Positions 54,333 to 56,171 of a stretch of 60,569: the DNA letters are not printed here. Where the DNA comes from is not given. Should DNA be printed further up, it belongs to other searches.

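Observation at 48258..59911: AT-rich, translationally coupled glycan locus with Arn/Lgm/Flm-like logic plus unusual tailoring enzymes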

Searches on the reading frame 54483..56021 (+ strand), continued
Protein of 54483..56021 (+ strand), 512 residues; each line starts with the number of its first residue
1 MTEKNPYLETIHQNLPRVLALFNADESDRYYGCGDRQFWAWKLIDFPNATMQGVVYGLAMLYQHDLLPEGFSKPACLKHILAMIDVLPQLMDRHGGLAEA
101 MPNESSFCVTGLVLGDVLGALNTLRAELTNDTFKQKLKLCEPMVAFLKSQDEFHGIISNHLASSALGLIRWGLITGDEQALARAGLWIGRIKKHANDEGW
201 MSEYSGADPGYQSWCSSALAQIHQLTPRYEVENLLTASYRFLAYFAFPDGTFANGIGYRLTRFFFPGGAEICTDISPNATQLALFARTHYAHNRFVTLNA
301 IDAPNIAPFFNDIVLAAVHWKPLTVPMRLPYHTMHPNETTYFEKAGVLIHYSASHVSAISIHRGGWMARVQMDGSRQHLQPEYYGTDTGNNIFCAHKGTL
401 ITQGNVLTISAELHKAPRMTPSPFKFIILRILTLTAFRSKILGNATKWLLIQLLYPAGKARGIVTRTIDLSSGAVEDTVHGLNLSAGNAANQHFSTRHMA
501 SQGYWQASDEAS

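Call 83: search_protein_families(library=ncbifam, proteins=[L060:2231-3253:+, L060:1526-2224:+, L060:523-1659:+, L060:3325-4416:+, L060:4413-5207:+, L060:5189-6046:+, L060:9240-10004:+, L060:14822-16405:+, L086:16405-17763:+, L077:14520-16076:+], max_evalue=0.00001)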
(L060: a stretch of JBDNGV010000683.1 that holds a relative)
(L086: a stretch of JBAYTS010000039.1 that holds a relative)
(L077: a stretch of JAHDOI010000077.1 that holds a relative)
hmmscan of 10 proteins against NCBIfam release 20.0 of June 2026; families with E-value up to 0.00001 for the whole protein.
L060:2231-3253:+ (340 aa): 10 families
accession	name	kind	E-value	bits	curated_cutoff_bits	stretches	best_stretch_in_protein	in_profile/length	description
TIGR04380.1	myo_inos_iolG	equivalog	8.2e-25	87.4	355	1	7-273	1-264/330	inositol 2-dehydrogenase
NF040723.1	UDP-GlcNAcDh_Arch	equivalog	2.3e-22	79.9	450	1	9-268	2-242/302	UDP-N-acetylglucosamine 3-dehydrogenase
NF052479.1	LevoglcsnDh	equivalog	4.2e-18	65.2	650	1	54-211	57-217/386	levoglucosan dehydrogenase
NF008607.0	PRK11579.1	subfamily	1.6e-16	60.2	330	1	6-204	3-197/346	oxidoreductase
NF052679.1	InsChiInosDhIolG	equivalog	3e-15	56.1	540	1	8-223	3-213/343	bifunctional inositol 2-dehydrogenase/D-chiro-inositol 1-dehydrogenase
NF041392.1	XylDh_Gfo6_Halo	equivalog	5.6e-13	48.4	350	1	4-337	13-340/350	D-xylose 1-dehydrogenase Gfo6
NF007574.0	PRK10206.1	equivalog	2.8e-10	39.8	352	1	8-207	3-198/345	oxidoreductase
NF058561.1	BT_2158_fam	equivalog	5.6e-07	28.5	750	1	6-153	34-181/487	glycoside 3-dehydrogenase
NF009830.0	PRK13304.1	equivalog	3.1e-06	26.9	267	1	8-114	2-107/265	aspartate dehydrogenase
NF058563.1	BT_2159_fam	equivalog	5.2e-06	25.7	650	1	8-154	1-148/350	disaccharide 3-dehydrogenase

L060:1526-2224:+ (232 aa): 44 families (the best 25 are shown)
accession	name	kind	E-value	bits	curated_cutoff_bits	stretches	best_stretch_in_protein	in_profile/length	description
TIGR03570.1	NeuD_NnaD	subfamily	2.6e-27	95.7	160.8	2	41-122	84-165/202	NeuD/PglB/VioB family sugar acetyltransferase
NF002060.0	PRK00892.1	subfamily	9.5e-20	71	207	1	36-123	90-180/345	UDP-3-O-(3-hydroxymyristoyl)glucosamine N-acyltransferase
TIGR01853.1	lipid_A_lpxD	equivalog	2e-17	63.2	242.5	1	28-124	75-172/325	UDP-3-O-(3-hydroxymyristoyl)glucosamine N-acyltransferase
TIGR03532.1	DapD_Ac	equivalog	1.7e-16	60.5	231.75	1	92-199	116-216/231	2,3,4,5-tetrahydropyridine-2,6-dicarboxylate N-acetyltransferase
TIGR01173.1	glmU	equivalog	6.1e-15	55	366.85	1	55-192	313-440/452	bifunctional UDP-N-acetylglucosamine diphosphorylase/glucosamine-1-phosphate N-acetyltransferase GlmU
NF010940.0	PRK14360.1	equivalog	8.9e-15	54.2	602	2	141-190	388-437/452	bifunctional UDP-N-acetylglucosamine diphosphorylase/glucosamine-1-phosphate N-acetyltransferase GlmU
NF003657.0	PRK05289.1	equivalog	1.5e-14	53.8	226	1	44-107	3-66/264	acyl-ACP--UDP-N-acetylglucosamine O-acyltransferase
NF058585.1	HptprglPActTf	PfamEq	2e-13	50.3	300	1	145-196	108-159/172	heptaprenylglyceryl phosphate O-acetyltransferase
TIGR01852.1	lipid_A_lpxA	equivalog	3e-13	49.6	231.05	1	47-105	1-59/254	acyl-ACP--UDP-N-acetylglucosamine O-acyltransferase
NF041874.1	EPS_EpsC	equivalog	3.5e-13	49.6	150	1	143-194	113-164/168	serine O-acetyltransferase EpsC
NF010937.0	PRK14357.1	equivalog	4.8e-13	48.8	658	1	89-196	327-438/448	bifunctional UDP-N-acetylglucosamine diphosphorylase/glucosamine-1-phosphate N-acetyltransferase GlmU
NF010932.0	PRK14352.1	equivalog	7.4e-13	48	611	1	56-199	324-459/488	bifunctional UDP-N-acetylglucosamine diphosphorylase/glucosamine-1-phosphate N-acetyltransferase GlmU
NF010934.1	PRK14354.1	equivalog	7.4e-13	47.8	450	1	46-189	305-436/447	bifunctional UDP-N-acetylglucosamine diphosphorylase/glucosamine-1-phosphate N-acetyltransferase GlmU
NF000311.1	Vat_ABCDEFH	equivalog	1.3e-12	47.8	300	1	143-195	110-162/201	Vat family streptogramin A O-acetyltransferase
NF007240.0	PRK09677.1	equivalog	1.8e-12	47.2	243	1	136-194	123-181/192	putative lipopolysaccharide biosynthesis O-acetyl transferase WbbJ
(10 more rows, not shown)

L060:523-1659:+ (378 aa): 18 families
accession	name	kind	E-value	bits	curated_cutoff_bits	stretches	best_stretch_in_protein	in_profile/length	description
NF008687.0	PRK11706.1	equivalog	2.9e-64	217.1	375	1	57-373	52-374/375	dTDP-4-amino-4,6-dideoxygalactose transaminase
TIGR03588.1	PseC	equivalog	4.9e-59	200.1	423.5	1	19-372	13-379/380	UDP-4-amino-4,6-dideoxy-N-acetyl-beta-L-altrosamine transaminase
TIGR04181.1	NHT_00031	hypoth_equivalog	3.1e-54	184.2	420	1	35-352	29-357/359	LegC family aminotransferase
TIGR02379.1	ECA_wecE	subfamily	1.8e-50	171.8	434.85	1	57-373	52-375/376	dTDP-4-amino-4,6-dideoxy-D-glucose transaminase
NF008658.2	PRK11658.1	equivalog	2.6e-48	164.5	631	1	18-365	15-369/379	UDP-4-amino-4-deoxy-L-arabinose aminotransferase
TIGR04427.1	PLP_DesI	equivalog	6.9e-46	157.1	650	1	35-369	51-379/390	dTDP-4-dehydro-6-deoxyglucose aminotransferase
NF011936.0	PRK15407.1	equivalog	7.6e-42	143.5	423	2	25-220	54-251/440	lipopolysaccharide biosynthesis protein RfbH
NF005817.0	PRK07683.1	equivalog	5.4e-12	45.1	575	1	47-158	85-201/387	aminotransferase A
NF006488.0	PRK08912.1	equivalog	2.5e-09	36.5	498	1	58-159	94-188/387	aminotransferase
NF004621.0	PRK05957.1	equivalog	1.1e-08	34.2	498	1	49-159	87-201/389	pyridoxal phosphate-dependent aminotransferase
NF005816.0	PRK07682.1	equivalog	2.2e-08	33.2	620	1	47-157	86-202/390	aminotransferase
NF041364.1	GntC_guanitoxin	equivalog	9.4e-07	28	415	1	61-158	70-174/356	guanitoxin biosynthesis PLP-dependent (S)-gamma-hydroxy-L-arginine cyclodehydratase GntC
NF005744.0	PRK07568.1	subfamily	1.2e-06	27.6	389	1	50-158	87-202/398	pyridoxal phosphate-dependent aminotransferase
NF041091.1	asp_aminotase_Arch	equivalog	1.5e-06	27.3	550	1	54-158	90-200/376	aspartate aminotransferase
TIGR01977.1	am_tr_V_EF2568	hypoth_equivalog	4.3e-06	26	377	1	42-165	53-181/376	cysteine desulfurase family protein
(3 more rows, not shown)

L060:3325-4416:+ (363 aa): 2 families
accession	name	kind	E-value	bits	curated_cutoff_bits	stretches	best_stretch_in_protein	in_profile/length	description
TIGR00236.1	wecB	equivalog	1.6e-90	303.9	210.15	1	1-360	1-364/366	non-hydrolyzing UDP-N-acetylglucosamine 2-epimerase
TIGR03568.1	NeuC_NnaA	equivalog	5e-17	61.8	235.9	1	2-358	2-365/365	UDP-N-acetylglucosamine 2-epimerase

L060:4413-5207:+ (264 aa): 8 families
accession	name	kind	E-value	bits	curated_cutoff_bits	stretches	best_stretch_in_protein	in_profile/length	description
NF007986.1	PRK10714.1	equivalog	6.3e-21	74.7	529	1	3-172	9-169/316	undecaprenyl-phosphate 4-deoxy-4-formamido-L-arabinose transferase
NF041391.1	DPhHxTase_Halo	equivalog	1.1e-14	53.9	375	1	8-172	3-150/213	dolichyl-phosphate hexose transferase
NF047588.1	GlcsyltransPgfSStrep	equivalog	6.9e-14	51.8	500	1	2-151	3-148/308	glycosyltransferase PgfS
NF058614.1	PPMAGASynPpgS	equivalog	1e-10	41.4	370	1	3-142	3-133/226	polyprenyl-phospho-N-acetylgalactosaminyl synthase PpgS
TIGR03937.1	PgaC_IcaA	equivalog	6.7e-10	38.5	422.3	1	2-109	47-147/407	poly-beta-1,6-N-acetyl-D-glucosamine synthase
TIGR04182.1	glyco_TIGR04182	equivalog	1.3e-08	34.6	325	1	2-174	2-158/293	S-layer glycoprotein N-glycosyltransferase AglJ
NF041875.1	EPS_EpsD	equivalog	1.1e-06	28.3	370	1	4-119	3-111/325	exopolysaccharide biosynthesis glycosyltransferase EpsD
NF007482.0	PRK10073.1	equivalog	7.5e-06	25.2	423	1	3-110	9-108/334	glycosyltransferase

L060:5189-6046:+ (285 aa): 23 families
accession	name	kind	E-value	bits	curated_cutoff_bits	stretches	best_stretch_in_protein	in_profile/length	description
TIGR01934.1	MenG_MenH_UbiE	subfamily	3.5e-13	49.4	158.35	1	65-166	39-141/223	ubiquinone/menaquinone biosynthesis methyltransferase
NF045667.1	MTase_DVU1556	equivalog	5.7e-12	45.5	155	1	65-167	22-120/213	DVU_1556 family methyltransferase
TIGR01983.1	UbiG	equivalog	5e-11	42.3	102.95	1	43-173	32-158/228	bifunctional 2-polyprenyl-6-hydroxyphenol methylase/3-demethylubiquinol 3-O-methyltransferase UbiG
NF041536.1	ArsM_DUF2284_UU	exception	9.9e-11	40.6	575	1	68-163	79-177/459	arsenite methyltransferase/DUF2284 domain selenoprotein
TIGR02072.1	BioC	equivalog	1.2e-10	41.6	184.95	1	65-169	34-135/244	malonyl-ACP O-methyltransferase BioC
NF047649.1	MTase_UXPK_star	exception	3.4e-10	39.4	460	1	69-163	81-178/283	methyltransferase/UXPK-star double selenoprotein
NF041537.1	ArsM_AhpD_UU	exception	1.1e-09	37.5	510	1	68-164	79-178/345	arsenite methyltransferase/AhpD domain selenoprotein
NF052510.1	methyltran_MpqE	exception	1.3e-09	37.8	335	1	69-165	50-150/234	methyl-plastoquinone biosynthesis methyltransferase MpqE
NF001244.0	PRK00216.1-5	equivalog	1.4e-09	37.6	216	1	68-166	51-153/236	bifunctional demethylmenaquinone methyltransferase/2-methoxy-6-polyprenyl-1,4-benzoquinol methylase UbiE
NF001241.0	PRK00216.1-2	equivalog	9.3e-09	35.3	327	1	67-174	53-155/231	demethylmenaquinone methyltransferase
NF001243.0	PRK00216.1-4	equivalog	9.7e-09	34.9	235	1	68-163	50-148/237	demethylmenaquinone methyltransferase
NF040539.1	AST_met_ArsM_2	exception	1.7e-08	34.6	240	1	68-172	59-166/262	putative arsinothricin biosynthesis methyltransferase ArsM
NF001242.0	PRK00216.1-3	equivalog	2.6e-08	33.6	351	1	66-165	71-174/258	bifunctional demethylmenaquinone methyltransferase/2-methoxy-6-polyprenyl-1,4-benzoquinol methylase UbiE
TIGR02021.1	BchM-ChlM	equivalog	2.7e-08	33.5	158.9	1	67-158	56-147/218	magnesium protoporphyrin IX methyltransferase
TIGR02752.1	MenG_heptapren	equivalog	7.7e-08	32.1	419.85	1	68-164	48-147/231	demethylmenaquinone methyltransferase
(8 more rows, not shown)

L060:9240-10004:+ (254 aa): 2 families
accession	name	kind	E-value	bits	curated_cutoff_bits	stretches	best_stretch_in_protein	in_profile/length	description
NF001240.0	PRK00216.1-1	equivalog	1.6e-06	27.4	378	1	71-170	64-167/251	bifunctional demethylmenaquinone methyltransferase/2-methoxy-6-polyprenyl-1,4-benzoquinol methylase UbiE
TIGR02072.1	BioC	equivalog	5e-06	26.5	184.95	1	71-170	35-131/244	malonyl-ACP O-methyltransferase BioC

L060:14822-16405:+ (527 aa): 0 families

L086:16405-17763:+ (452 aa): 1 family
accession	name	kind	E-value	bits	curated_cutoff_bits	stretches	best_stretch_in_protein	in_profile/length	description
NF007773.0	PRK10459.1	equivalog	5.4e-07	29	273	1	21-440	18-433/492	MOP flippase family protein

L077:14520-16076:+ (518 aa): 19 families
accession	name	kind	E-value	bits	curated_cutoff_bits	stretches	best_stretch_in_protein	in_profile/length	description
NF038361.1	rSAM_Sden_1168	equivalog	4.9e-25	88.1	575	1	3-407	58-475/560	Sden_1168 family B12-binding radical SAM P-methyltransferase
TIGR03471.1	HpnJ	equivalog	7.1e-22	77.9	577.6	1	78-373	76-360/472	hopanoid biosynthesis associated radical SAM protein HpnJ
TIGR02026.1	BchE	equivalog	1.6e-21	76.8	481.35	1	94-382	89-369/497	magnesium-protoporphyrin IX monomethyl ester anaerobic oxidative cyclase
TIGR04072.2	rSAM_ladder_B12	equivalog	1e-19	70.5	360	1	198-409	180-376/443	lipid biosynthesis B12-binding/radical SAM protein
TIGR04385.1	B12_rSAM_cofa1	equivalog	1.6e-18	67.2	450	1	25-378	17-364/438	B12 lower ligand biosynthesis radical SAM protein BzaD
TIGR04014.1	B12_SAM_MJ_0865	equivalog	2.2e-18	66.3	360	1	88-409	57-362/434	methyl-coenzyme M reductase glutamine C-methyltransferase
TIGR04479.1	bcpD_PhpK_rSAM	subfamily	2.4e-18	65.8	600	1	86-376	128-407/504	PhpK family radical SAM P-methyltransferase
TIGR04013.1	B12_SAM_MJ_1487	hypoth_equivalog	1.5e-16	60.2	251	2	68-222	43-175/382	TIGR04013 family B12-binding domain/radical SAM domain-containing protein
NF050148.1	rSAM_ApyD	equivalog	4.2e-15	55.2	750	1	70-404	76-392/645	RiPP biosynthesis radical SAM protein ApyD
TIGR03975.1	rSAM_ocin_1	subfamily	4.5e-15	55.2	281.85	1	70-376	130-428/606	RiPP maturation radical SAM C-methyltransferase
NF040542.1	rSAM_RCCLKC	equivalog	7.7e-12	45.1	450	1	28-373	13-345/423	arsinothricin biosynthesis radical SAM protein ArsL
TIGR04367.1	HpnR_B12_rSAM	equivalog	1.4e-10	40.3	650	1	23-339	17-315/490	hopanoid C-3 methylase HpnR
NF045585.1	rSAM_slr0320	equivalog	7.2e-10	38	775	1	191-345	228-375/511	photosystem II high light acclimation radical SAM protein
TIGR04295.1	B12_rSAM_oligo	hypoth_equivalog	9.6e-10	37.7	400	1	96-332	100-316/422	TIGR04295 family B12-binding domain-containing radical SAM protein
NF033070.1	rSAM_AprD4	equivalog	5.5e-09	35.4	500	1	196-389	194-377/456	AprD4 family radical SAM diol-dehydratase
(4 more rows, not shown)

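Call 85: search_protein_families(library=pfam, proteins=[L016:6515-8482:+, L046:14326-16236:+, L060:14822-16405:+, L046:1901-3253:-, L046:743-1885:-, L075:3346-5508:+], max_evalue=10)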
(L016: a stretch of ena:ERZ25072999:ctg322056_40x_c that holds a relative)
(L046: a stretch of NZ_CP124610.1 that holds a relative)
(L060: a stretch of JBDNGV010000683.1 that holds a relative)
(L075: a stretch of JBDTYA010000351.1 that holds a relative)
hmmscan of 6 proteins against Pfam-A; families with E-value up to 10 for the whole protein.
L016:6515-8482:+ (655 aa): 1 family
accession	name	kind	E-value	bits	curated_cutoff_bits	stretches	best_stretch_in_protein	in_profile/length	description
PF20604.3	DUF6798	-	0.016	15.3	26.9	1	511-545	5-38/61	Domain of unknown function (DUF6798)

L046:14326-16236:+ (636 aa): 2 families
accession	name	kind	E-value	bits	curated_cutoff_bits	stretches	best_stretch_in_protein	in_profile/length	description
PF09936.14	Methyltrn_RNA_4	-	0.13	12.6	22.6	1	128-169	19-59/182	SAM-dependent RNA methyltransferase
PF20604.3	DUF6798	-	0.16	12.1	26.9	1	499-539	5-44/61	Domain of unknown function (DUF6798)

L060:14822-16405:+ (527 aa): 0 families

L046:1901-3253:- (450 aa): 0 families

L046:743-1885:- (380 aa): 6 families
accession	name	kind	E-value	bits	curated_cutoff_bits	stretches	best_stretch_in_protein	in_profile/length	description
PF01171.26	ATP_bind_3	-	0.014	15.6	27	1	70-134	2-72/182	PP-loop family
PF06508.19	QueC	-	0.016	15.1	22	1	70-139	2-72/210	Queuosine biosynthesis protein QueC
PF02540.23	NAD_synthase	-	0.046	13.3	21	1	66-87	17-39/242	NAD synthase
PF01507.26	PAPS_reduct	-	0.055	13.9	22.5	1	72-131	4-63/175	Phosphoadenosine phosphosulfate reductase domain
PF03054.22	tRNA_Me_trans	-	0.071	13.2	20.6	1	71-109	4-41/202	tRNA methyl transferase HUP domain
PF00733.27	Asn_synthase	-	0.16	12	21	1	74-146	24-93/354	Asparagine synthase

L075:3346-5508:+ (720 aa): 3 families
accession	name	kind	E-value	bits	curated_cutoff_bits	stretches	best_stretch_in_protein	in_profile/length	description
PF20604.3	DUF6798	-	0.0037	17.4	26.9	1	570-601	2-33/61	Domain of unknown function (DUF6798)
PF24358.1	ABCC10_N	-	0.083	12.8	26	1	394-460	40-107/200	ABCC10 N-terminal domain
PF19560.4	DUF6082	-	1.8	8.6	26.7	1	394-448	12-65/163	Family of unknown function (DUF6082)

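Call 88: search_dna_similar(query=window:54483-56021:+, collection=plasmids, mode=protein, max_rows=15)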
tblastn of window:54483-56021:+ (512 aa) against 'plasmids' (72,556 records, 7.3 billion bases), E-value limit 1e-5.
Records with a match: 1; places in all: 1; records where one place covers at least 80% of the query: 1.
Best place of each record, by identity: <60% 1.
By first word of the organism name: Phyllobacterium 1.
By predicted mobility (MOB-suite, as given by PLSDB): mobilizable 1.
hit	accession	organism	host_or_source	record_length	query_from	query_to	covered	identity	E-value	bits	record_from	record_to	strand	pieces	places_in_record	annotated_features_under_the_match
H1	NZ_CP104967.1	Phyllobacterium sp. A18/5-2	Vicia costata,cell culture,root nodule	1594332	14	454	86%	24.2%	8e-20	101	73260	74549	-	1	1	none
